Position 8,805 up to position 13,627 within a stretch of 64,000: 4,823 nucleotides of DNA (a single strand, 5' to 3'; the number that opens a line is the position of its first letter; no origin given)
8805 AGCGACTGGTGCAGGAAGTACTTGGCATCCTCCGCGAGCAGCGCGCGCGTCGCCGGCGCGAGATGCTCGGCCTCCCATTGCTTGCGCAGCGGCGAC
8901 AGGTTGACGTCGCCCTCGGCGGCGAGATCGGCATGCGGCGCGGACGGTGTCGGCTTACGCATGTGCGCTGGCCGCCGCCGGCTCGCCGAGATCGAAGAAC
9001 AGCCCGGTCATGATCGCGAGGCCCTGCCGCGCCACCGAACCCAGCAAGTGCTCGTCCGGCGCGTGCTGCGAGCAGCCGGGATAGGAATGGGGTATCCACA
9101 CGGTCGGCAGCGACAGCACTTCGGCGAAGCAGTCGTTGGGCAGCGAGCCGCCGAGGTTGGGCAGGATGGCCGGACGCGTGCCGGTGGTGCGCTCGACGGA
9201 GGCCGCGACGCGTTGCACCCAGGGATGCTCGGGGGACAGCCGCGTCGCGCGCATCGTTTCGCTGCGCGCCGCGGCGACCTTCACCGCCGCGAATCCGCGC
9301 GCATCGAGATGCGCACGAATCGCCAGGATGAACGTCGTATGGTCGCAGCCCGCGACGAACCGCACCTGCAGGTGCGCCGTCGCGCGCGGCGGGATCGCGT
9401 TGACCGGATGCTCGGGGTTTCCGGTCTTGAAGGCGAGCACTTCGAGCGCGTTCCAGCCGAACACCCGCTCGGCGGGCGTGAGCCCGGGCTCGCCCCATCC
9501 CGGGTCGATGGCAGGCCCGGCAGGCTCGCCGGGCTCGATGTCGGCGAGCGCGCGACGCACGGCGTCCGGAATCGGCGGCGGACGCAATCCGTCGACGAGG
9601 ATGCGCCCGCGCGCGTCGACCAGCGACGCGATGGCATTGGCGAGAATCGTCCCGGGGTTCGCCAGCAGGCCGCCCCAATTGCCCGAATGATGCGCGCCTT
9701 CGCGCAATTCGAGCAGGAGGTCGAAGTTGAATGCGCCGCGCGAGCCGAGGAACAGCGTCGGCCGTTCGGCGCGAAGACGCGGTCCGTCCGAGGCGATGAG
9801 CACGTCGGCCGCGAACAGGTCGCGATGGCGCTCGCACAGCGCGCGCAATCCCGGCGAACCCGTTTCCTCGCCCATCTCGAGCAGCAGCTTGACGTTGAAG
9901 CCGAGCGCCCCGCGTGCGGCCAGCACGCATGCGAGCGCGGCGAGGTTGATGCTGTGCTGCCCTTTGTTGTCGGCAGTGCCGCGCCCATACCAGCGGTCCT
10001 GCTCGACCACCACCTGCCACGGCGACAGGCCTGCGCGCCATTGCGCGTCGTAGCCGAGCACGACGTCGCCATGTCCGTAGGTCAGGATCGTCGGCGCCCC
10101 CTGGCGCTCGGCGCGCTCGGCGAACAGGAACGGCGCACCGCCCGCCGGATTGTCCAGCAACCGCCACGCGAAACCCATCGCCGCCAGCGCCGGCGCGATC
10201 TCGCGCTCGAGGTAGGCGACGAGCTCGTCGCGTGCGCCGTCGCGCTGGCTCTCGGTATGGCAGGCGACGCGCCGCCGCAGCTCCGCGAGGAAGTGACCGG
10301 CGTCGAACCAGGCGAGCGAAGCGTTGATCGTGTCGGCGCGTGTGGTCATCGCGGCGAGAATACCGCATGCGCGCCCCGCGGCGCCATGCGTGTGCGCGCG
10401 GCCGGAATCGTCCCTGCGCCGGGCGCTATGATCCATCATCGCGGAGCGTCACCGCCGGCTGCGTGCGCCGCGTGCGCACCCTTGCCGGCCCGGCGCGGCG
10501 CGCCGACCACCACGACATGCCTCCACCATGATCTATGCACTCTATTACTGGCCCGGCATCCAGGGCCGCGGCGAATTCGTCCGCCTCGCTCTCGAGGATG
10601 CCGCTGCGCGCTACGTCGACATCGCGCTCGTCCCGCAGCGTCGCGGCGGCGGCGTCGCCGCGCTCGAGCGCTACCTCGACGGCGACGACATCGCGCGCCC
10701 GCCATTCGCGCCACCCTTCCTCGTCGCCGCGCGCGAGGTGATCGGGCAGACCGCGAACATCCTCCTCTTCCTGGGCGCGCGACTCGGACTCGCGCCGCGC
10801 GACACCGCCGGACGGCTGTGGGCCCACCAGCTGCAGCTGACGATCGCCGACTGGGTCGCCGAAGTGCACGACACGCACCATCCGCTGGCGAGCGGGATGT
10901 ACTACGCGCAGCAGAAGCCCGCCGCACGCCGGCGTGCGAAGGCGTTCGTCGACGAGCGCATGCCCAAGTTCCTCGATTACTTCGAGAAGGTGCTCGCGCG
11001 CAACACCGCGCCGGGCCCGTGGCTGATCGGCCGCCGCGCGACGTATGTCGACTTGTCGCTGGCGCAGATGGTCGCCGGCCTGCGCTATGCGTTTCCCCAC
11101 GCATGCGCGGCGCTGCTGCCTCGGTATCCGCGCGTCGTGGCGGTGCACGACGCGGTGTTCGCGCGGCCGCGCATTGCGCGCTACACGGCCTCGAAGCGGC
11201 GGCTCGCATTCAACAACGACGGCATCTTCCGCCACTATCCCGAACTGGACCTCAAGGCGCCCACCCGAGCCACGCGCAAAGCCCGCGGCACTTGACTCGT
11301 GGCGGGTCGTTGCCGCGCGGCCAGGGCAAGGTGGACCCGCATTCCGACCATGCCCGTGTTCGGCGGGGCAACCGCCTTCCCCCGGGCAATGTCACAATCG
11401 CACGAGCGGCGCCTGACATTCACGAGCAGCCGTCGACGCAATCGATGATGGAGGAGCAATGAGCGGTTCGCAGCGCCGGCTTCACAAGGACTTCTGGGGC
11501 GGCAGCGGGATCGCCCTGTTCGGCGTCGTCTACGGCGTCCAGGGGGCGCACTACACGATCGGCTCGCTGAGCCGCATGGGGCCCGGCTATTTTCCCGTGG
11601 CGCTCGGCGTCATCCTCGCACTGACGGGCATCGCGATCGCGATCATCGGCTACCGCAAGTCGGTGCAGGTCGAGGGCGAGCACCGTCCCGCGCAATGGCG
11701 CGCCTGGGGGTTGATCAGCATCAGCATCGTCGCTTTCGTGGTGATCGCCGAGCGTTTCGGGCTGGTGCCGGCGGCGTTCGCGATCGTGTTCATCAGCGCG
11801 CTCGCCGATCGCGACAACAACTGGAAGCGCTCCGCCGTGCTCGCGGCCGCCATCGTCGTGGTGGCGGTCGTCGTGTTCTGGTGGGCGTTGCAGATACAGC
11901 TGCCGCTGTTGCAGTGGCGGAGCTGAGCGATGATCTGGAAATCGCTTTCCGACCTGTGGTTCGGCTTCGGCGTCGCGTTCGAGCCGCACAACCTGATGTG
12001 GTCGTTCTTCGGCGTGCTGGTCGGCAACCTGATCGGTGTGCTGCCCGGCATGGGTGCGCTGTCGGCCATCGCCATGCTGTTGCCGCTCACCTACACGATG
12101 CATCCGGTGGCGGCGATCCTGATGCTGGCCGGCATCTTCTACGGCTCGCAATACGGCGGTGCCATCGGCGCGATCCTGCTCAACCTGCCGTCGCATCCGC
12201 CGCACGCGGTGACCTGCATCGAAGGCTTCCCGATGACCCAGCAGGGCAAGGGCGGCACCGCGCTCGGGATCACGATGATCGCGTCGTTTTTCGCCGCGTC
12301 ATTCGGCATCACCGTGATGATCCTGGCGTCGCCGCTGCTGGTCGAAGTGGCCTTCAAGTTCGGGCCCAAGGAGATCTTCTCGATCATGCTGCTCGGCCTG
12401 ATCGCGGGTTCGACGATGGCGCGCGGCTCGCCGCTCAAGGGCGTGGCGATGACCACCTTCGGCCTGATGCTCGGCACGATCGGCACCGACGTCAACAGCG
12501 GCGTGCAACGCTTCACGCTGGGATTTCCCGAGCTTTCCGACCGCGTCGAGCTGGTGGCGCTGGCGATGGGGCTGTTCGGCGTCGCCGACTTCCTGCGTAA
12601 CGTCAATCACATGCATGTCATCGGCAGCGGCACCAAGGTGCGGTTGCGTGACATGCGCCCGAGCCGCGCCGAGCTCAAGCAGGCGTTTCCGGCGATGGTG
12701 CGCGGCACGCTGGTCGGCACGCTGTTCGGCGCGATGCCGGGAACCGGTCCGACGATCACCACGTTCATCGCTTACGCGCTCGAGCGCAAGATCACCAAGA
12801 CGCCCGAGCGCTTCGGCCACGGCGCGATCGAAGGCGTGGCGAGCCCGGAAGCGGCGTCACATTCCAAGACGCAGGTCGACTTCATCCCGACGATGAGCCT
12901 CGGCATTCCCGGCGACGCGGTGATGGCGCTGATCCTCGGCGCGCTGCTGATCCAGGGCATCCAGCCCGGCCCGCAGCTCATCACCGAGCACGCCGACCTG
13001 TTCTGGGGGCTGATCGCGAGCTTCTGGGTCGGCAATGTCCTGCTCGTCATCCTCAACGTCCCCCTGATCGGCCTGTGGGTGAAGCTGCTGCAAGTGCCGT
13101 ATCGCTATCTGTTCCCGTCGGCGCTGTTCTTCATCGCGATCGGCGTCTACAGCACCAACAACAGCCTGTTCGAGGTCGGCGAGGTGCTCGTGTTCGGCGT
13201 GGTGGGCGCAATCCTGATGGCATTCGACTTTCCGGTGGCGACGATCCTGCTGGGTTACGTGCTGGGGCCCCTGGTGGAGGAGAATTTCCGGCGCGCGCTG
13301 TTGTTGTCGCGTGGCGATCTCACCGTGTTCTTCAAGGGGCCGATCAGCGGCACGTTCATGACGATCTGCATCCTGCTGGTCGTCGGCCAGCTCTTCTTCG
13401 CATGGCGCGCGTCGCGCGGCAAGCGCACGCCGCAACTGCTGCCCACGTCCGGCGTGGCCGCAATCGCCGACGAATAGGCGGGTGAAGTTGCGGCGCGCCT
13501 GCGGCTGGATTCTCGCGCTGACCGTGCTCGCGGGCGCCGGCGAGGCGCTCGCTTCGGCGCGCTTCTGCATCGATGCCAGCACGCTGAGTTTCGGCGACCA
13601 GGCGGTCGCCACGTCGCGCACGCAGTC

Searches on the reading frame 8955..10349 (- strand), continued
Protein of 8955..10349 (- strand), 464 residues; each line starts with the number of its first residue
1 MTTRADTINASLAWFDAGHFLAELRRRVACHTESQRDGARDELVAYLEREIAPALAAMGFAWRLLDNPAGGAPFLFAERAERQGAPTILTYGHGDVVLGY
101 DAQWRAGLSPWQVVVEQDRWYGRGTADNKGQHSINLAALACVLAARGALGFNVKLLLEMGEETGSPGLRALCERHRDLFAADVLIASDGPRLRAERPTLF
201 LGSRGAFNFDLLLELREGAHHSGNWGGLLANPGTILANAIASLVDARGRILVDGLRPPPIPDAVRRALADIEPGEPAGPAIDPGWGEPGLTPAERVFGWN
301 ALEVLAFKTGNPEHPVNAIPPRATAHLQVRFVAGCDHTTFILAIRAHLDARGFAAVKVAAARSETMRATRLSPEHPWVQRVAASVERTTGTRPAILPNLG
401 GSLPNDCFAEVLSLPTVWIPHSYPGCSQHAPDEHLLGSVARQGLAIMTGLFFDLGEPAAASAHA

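Call 60: find_encoding_contigs(protein=P0001, flank=10000, max_places=6)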
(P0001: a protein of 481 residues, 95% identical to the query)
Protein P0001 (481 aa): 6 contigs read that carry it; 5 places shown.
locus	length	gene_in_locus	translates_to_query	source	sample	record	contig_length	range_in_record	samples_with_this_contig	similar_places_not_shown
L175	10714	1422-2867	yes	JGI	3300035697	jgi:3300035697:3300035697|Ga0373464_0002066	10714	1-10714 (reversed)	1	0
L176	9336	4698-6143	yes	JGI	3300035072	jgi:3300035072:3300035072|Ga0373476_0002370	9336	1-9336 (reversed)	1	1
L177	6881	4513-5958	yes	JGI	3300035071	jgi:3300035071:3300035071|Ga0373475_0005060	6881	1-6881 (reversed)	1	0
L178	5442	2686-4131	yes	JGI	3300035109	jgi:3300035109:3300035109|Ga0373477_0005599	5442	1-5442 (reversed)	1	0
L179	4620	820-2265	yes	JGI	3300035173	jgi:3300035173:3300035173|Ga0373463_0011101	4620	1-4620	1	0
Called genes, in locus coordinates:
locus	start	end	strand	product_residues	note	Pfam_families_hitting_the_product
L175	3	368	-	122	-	?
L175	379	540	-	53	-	-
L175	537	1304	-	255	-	PF14497:GST_C_3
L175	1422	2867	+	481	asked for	PF01546:Peptidase_M20, PF07687:M20_dimer (weak)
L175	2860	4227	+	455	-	PF00202:Aminotran_3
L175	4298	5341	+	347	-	PF00389:2-Hacid_dh, PF02826:2-Hacid_dh_C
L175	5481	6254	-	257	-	PF07589:PEP_exosort_dom (faint)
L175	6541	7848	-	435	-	PF00083:Sugar_tr, PF07690:MFS_1, PF00083:Sugar_tr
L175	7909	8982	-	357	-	PF00465:Fe-ADH, PF13685:Fe-ADH_2 (faint), PF25137:ADH_Fe_C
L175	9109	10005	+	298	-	PF00126:HTH_1, PF03466:LysR_substrate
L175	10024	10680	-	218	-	PF03466:LysR_substrate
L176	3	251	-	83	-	?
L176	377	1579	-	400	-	PF15780:ASH, PF22544:HYDIN_VesB_CFA65-like_Ig (weak), PF22073:Cep192_D4 (weak), PF18885:DUF5648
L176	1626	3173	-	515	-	PF01970:TctA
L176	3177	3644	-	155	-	PF07331:TctB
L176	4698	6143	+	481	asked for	PF01546:Peptidase_M20, PF07687:M20_dimer (weak)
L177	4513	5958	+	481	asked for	PF01546:Peptidase_M20, PF07687:M20_dimer (weak)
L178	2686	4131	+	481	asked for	PF01546:Peptidase_M20, PF07687:M20_dimer (weak)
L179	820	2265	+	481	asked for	PF01546:Peptidase_M20, PF07687:M20_dimer (weak)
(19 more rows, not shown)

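Call 84: predict_structure(alignment_id=A1)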
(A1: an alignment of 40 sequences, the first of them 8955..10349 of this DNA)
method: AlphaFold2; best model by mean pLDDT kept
length: 464 residues; sequences in the alignment: 40
mean_pLDDT: 90.9   pTM: 0.88
mean pLDDT of the five models: 90.9, 90.5, 89.9, 89.1, 86.7
residues with pLDDT >= 90: 338; 70-90: 98; 50-70: 23; < 50: 5
segments of 3 or more residues with pLDDT < 50: 460-464
pLDDT, mean of each block of 10 residues (from residue 1): 93 98 97 93 97 98 96 96 93 91 91 96 92 97 96 96 88 96 92 90 93 85 65 95 95 95 94 75 86 90 92 82 94 94 98 97 84 95 97 89 82 93 73 92 98 80 43
secondary structure, 60 per line:
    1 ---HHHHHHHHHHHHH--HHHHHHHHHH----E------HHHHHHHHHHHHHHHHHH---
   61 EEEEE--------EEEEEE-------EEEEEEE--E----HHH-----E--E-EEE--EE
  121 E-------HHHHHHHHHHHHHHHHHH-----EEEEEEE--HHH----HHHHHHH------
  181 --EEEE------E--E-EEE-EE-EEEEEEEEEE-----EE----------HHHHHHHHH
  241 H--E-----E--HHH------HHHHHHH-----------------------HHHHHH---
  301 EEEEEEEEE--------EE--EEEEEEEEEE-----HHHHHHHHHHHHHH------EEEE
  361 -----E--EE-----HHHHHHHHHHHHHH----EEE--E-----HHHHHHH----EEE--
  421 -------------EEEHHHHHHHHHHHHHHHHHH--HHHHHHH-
elements in order: H4-16 H19-28 H40-57 E61-65 E74-79 E87-93 E114-116 E119-121 H129-146 E152-158 H168-174 E183-186 E198-200 E205-214 H232-241 H262-268 H292-297 E301-309 E322-331 H337-350 E357-360 H376-389 E394-396 H405-411 E416-418 E434-436 H437-454 H457-463

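Call 86: fold_search(model_id=the predicted structure, library=pdb)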
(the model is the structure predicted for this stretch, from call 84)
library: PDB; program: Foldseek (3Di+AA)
matches with E <= 10: 1272; with E <= 0.001: 178
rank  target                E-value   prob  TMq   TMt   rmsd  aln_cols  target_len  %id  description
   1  2zof_A                9.0e-36  1.00  0.75  0.73   5.2       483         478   20  Crystal structure of mouse carnosinase CN2 complexed with MN and bestatin (released 2008-06-10)
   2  2pok_B                1.0e-34  1.00  0.84  0.85   3.4       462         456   23  Crystal structure of a M20 family metallo peptidase from Streptococcus pneumoniae (released 2007-05-08)
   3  2pok_A                1.7e-34  1.00  0.84  0.85   3.8       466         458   23  Crystal structure of a M20 family metallo peptidase from Streptococcus pneumoniae (released 2007-05-08)
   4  3dlj_A                2.2e-34  1.00  0.73  0.72   5.4       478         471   21  Crystal structure of human carnosine dipeptidase 1 (released 2008-08-19)
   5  4ruh_A                3.4e-34  1.00  0.67  0.68   6.9       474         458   21  Crystal structure of Human Carnosinase-2 (CN2) in complex with inhibitor, Bestatin at 2.25 A (released 2015-11-25)
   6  4ruh_B                9.5e-34  1.00  0.66  0.67   7.0       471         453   20  Crystal structure of Human Carnosinase-2 (CN2) in complex with inhibitor, Bestatin at 2.25 A (released 2015-11-25)
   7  4mmo_A                1.3e-33  1.00  0.75  0.80   4.2       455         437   26  The crystal structure of a M20 family metallo-carboxypeptidase Sso-CP2 from Sulfolobus solfataricus (released 2014-10-15)
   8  3dlj_B                1.3e-33  1.00  0.70  0.69   6.0       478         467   21  Crystal structure of human carnosine dipeptidase 1 (released 2008-08-19)
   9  4g1p                  6.3e-33  1.00  0.74  0.72   5.2       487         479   19  Structural and Mechanistic Basis of Substrate Recognition by Novel Di-peptidase Dug1p From Saccharomyces cerevisiae (released 2013-07-17)
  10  3pfe                  1.3e-26  1.00  0.74  0.73   5.3       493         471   20  Crystal structure of a M20A metallo peptidase (dapE, lpg0809) from Legionella pneumophila subsp. pneumophila str. philad (released 2010-11-17)
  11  4mmo_B                3.3e-25  1.00  0.65  0.78   4.6       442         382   23  The crystal structure of a M20 family metallo-carboxypeptidase Sso-CP2 from Sulfolobus solfataricus (released 2014-10-15)
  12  5uej_A                1.2e-23  1.00  0.68  0.83   4.2       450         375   16  1.30 A crystal structure of DapE enzyme from Neisseria meningitidis MC58 (released 2017-02-01)
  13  4o23_B                1.6e-23  1.00  0.67  0.82   4.2       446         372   16  Crystal structure of mono-zinc form of succinyl diaminopimelate desuccinylase from Neisseria meningitidis MC58 (released 2014-01-15)
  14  7lgp_B                1.9e-23  1.00  0.67  0.81   3.9       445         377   16  DapE enzyme from Shigella flexneri (released 2021-01-27)
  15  4ppz                  2.4e-23  1.00  0.68  0.82   4.3       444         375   18  Crystal structure of zinc-bound succinyl-diaminopimelate desuccinylase from Neisseria meningitidis MC58 (released 2014-03-26)
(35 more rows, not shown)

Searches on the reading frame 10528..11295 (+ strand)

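Call 7: search_protein_families(library=pfam, proteins=[window:10528-11295:+])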
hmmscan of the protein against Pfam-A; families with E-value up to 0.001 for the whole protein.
window:10528-11295:+ (255 aa): 3 families
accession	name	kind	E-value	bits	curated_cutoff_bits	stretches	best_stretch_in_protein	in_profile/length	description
PF14497.11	GST_C_3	-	5.8e-29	100.8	21.6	1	114-223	1-104/104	Glutathione S-transferase, C-terminal domain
PF13410.11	GST_C_2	-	1.2e-06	29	24.9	1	141-209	7-69/69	Glutathione S-transferase, C-terminal domain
PF00043.30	GST_C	-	0.00011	22.8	20.7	1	115-214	3-93/93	Glutathione S-transferase, C-terminal domain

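Call 8: search_protein_families(library=ncbifam, proteins=[window:10528-11295:+])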
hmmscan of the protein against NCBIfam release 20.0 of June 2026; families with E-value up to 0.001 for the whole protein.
window:10528-11295:+ (255 aa): 1 family
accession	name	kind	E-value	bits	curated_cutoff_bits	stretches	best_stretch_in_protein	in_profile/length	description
NF052468.1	glut_trans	equivalog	4.3e-16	59.4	245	1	3-224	2-209/229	glutathione transferase, Atu5508 family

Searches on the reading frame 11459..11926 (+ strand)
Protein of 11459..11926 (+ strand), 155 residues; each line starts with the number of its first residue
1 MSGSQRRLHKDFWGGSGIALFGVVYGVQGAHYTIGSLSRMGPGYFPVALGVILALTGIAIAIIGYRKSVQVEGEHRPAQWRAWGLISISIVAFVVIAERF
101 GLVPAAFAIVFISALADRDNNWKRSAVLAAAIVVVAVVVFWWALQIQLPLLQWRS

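Call 7: search_protein_families(library=pfam, proteins=[window:11459-11926:+])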
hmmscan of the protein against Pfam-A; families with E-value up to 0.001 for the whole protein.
window:11459-11926:+ (155 aa): 1 family
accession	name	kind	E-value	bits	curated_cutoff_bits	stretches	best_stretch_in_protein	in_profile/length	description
PF07331.16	TctB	-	7.1e-21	75.3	29.1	1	16-149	5-137/137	Tripartite tricarboxylate transporter TctB family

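Call 8: search_protein_families(library=ncbifam, proteins=[window:11459-11926:+])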
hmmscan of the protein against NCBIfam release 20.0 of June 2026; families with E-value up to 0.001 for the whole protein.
window:11459-11926:+ (155 aa): 0 families

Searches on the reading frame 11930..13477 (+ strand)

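Call 7: search_protein_families(library=pfam, proteins=[window:11930-13477:+])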
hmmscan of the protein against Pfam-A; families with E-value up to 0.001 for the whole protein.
window:11930-13477:+ (515 aa): 1 family
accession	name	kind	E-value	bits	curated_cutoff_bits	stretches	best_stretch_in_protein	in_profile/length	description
PF01970.21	TctA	-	5.3e-142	473.8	28.9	1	22-441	1-423/423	Tripartite tricarboxylate transporter TctA family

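Call 8: search_protein_families(library=ncbifam, proteins=[window:11930-13477:+])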
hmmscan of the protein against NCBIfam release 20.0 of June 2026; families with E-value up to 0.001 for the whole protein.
window:11930-13477:+ (515 aa): 0 families
